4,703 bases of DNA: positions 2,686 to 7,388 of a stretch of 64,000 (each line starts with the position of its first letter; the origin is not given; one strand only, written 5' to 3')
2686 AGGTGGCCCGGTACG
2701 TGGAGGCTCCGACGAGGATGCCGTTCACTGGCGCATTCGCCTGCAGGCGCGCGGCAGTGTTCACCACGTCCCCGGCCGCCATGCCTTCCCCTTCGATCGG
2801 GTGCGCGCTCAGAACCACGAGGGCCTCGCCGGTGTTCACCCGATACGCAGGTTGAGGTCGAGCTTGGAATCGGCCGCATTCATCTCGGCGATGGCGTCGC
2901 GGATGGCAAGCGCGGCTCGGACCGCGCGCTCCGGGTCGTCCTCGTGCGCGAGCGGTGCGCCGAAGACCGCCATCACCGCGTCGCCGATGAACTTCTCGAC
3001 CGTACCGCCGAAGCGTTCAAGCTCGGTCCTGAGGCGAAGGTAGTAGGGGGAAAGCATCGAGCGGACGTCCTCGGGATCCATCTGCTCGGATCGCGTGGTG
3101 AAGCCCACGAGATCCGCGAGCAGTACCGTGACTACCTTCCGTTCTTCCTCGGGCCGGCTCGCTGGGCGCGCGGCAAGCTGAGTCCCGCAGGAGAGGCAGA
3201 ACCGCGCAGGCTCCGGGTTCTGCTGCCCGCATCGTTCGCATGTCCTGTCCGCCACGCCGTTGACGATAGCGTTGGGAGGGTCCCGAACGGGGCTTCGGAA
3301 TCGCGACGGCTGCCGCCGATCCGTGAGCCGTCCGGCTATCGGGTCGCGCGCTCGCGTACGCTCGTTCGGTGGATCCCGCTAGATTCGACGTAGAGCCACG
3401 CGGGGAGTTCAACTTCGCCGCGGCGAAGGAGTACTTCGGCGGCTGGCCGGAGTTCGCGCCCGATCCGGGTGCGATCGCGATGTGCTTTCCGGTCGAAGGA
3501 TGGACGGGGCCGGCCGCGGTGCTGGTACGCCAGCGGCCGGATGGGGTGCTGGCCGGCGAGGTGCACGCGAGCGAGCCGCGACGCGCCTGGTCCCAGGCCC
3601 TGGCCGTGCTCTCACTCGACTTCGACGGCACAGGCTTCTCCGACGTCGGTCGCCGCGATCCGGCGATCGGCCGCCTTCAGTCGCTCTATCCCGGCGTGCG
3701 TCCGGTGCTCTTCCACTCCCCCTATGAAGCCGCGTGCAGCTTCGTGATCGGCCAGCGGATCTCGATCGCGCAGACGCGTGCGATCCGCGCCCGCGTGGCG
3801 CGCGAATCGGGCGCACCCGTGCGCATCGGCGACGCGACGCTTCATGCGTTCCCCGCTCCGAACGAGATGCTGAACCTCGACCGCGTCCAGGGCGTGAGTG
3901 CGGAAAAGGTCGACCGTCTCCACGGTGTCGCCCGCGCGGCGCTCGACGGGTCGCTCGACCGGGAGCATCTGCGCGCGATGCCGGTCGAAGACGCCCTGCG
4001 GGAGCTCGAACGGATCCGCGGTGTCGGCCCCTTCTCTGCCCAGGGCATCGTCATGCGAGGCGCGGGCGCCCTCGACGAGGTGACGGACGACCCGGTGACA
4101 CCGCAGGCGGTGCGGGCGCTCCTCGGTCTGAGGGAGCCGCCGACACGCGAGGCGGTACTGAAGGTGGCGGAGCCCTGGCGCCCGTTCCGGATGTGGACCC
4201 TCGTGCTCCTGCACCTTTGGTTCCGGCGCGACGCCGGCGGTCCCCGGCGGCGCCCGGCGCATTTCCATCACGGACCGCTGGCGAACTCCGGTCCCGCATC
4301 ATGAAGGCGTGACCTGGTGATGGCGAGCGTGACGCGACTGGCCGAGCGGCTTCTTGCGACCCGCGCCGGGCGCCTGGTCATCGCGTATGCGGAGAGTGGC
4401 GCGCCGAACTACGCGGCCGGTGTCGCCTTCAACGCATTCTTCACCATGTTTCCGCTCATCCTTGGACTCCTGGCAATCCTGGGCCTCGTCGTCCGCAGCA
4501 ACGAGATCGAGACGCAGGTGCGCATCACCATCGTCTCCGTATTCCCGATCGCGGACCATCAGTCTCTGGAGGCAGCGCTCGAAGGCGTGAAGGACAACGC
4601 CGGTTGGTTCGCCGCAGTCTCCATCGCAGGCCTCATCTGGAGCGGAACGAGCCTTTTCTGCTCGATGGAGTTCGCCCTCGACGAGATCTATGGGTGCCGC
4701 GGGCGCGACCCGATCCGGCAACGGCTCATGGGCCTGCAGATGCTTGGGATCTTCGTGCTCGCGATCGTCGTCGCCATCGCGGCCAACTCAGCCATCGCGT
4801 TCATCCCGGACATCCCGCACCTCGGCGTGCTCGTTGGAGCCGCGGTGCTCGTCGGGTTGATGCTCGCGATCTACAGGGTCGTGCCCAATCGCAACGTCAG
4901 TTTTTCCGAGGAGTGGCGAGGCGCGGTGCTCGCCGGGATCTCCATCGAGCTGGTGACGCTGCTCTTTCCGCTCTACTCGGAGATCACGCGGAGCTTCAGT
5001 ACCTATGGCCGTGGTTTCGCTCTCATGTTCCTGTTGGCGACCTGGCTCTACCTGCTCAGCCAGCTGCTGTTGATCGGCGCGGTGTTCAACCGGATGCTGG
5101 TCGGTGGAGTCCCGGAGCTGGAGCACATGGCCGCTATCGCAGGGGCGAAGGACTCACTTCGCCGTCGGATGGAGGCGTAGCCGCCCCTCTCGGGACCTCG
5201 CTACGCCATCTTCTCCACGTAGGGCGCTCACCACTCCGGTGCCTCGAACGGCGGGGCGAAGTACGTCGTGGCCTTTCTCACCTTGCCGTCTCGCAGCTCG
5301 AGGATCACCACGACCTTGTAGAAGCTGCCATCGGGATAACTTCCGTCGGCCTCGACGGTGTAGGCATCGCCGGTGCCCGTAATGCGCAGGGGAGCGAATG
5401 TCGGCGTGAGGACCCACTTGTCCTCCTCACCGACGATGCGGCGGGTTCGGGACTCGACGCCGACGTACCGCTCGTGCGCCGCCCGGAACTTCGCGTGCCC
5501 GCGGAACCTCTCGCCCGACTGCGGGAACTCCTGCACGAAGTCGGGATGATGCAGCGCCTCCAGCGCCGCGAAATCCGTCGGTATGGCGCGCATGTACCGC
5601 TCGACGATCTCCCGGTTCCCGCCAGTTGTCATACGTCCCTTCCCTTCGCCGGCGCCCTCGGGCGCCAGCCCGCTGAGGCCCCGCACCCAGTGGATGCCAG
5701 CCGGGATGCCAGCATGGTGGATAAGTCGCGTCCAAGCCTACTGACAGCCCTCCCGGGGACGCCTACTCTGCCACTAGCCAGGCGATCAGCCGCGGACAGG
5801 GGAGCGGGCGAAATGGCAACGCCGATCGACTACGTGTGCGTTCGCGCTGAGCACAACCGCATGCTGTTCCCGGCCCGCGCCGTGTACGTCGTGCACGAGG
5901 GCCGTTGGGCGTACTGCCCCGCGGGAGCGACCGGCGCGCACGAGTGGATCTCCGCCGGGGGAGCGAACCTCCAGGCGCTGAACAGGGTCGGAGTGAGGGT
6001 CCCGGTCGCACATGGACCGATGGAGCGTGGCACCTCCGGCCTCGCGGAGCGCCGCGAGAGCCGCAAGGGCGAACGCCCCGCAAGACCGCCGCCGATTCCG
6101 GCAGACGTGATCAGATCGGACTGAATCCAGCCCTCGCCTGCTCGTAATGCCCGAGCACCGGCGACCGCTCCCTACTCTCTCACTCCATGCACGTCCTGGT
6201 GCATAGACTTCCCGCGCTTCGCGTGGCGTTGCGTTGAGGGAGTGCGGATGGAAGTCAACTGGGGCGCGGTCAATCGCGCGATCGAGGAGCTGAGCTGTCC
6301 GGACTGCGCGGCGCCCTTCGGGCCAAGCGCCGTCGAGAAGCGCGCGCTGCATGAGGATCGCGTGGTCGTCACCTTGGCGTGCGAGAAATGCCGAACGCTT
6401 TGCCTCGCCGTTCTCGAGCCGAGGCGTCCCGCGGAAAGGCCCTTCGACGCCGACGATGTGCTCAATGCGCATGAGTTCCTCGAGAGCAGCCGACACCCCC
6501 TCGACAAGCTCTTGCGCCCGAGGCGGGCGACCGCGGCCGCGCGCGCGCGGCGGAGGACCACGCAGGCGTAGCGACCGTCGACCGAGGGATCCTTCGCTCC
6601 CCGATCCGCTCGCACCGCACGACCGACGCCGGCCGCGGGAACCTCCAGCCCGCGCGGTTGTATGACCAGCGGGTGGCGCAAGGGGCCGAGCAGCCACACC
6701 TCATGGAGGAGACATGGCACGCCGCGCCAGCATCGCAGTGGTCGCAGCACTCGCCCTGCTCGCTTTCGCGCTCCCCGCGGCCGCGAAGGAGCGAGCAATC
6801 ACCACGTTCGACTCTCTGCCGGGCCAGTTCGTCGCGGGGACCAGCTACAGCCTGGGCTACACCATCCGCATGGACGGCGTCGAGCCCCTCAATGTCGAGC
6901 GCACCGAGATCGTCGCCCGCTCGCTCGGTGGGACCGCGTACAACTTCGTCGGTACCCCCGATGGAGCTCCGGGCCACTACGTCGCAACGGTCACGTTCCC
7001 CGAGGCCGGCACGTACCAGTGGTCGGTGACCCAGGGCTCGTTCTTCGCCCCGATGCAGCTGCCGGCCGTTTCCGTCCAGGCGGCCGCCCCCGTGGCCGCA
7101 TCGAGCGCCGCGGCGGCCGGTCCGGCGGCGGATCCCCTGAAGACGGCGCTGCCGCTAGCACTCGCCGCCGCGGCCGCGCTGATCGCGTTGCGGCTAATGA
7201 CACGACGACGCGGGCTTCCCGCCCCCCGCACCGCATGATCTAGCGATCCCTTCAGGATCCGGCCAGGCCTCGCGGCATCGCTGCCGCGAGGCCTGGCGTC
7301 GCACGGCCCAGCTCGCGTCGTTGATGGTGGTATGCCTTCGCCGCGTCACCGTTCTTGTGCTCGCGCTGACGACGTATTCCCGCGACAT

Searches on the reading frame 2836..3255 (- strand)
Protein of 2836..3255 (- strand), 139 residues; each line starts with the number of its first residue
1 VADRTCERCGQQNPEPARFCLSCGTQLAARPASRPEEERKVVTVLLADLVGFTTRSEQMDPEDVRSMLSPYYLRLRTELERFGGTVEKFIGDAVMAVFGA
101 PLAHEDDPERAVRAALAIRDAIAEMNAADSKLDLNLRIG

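Call 68: search_protein_families(library=pfam, proteins=[window:2836-3255:-], max_evalue=0.01)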
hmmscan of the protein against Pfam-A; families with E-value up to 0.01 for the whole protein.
window:2836-3255:- (139 aa): 3 families
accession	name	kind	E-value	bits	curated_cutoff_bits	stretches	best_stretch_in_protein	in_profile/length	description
PF00211.25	Guanylate_cyc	-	5.3e-13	49.4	21.9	1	37-139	4-105/183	Adenylate and Guanylate cyclase catalytic domain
PF13240.11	Zn_Ribbon_1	-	2.2e-06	27.7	25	1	6-27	2-23/23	zinc-ribbon domain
PF12773.13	DZR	-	5.5e-05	23.7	27.3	1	6-28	1-23/45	Double zinc ribbon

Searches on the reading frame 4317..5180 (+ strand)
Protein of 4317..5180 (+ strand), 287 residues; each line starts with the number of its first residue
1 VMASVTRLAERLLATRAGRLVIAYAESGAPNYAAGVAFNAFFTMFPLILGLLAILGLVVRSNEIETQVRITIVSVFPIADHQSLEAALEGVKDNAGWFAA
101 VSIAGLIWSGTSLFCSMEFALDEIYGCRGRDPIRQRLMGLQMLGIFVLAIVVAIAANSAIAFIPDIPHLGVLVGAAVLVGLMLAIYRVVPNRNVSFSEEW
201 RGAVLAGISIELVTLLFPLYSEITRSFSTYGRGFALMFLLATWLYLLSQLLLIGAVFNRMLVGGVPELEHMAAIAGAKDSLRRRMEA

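Call 23: search_protein_families(library=pfam, proteins=[window:4317-5180:+], max_evalue=0.001)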
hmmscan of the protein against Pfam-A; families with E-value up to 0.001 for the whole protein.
window:4317-5180:+ (287 aa): 1 family
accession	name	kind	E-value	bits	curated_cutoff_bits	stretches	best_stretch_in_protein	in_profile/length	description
PF03631.20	Virul_fac_BrkB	-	6.7e-36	124.7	33.7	1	29-261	5-255/259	Virulence factor BrkB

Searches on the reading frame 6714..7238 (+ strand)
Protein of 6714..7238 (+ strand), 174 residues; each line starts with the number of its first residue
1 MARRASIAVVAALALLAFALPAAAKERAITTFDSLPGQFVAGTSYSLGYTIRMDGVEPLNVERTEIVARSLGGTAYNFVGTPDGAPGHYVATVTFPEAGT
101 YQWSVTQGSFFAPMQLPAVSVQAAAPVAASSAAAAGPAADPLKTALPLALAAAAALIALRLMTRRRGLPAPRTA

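Call 68: search_protein_families(library=pfam, proteins=[window:6714-7238:+], max_evalue=0.01)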
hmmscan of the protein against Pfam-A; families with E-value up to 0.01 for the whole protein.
window:6714-7238:+ (174 aa): 1 family
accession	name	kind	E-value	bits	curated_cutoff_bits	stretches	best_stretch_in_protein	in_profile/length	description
PF13115.11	YtkA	-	0.0025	18.9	25.9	1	83-105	63-84/85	YtkA-like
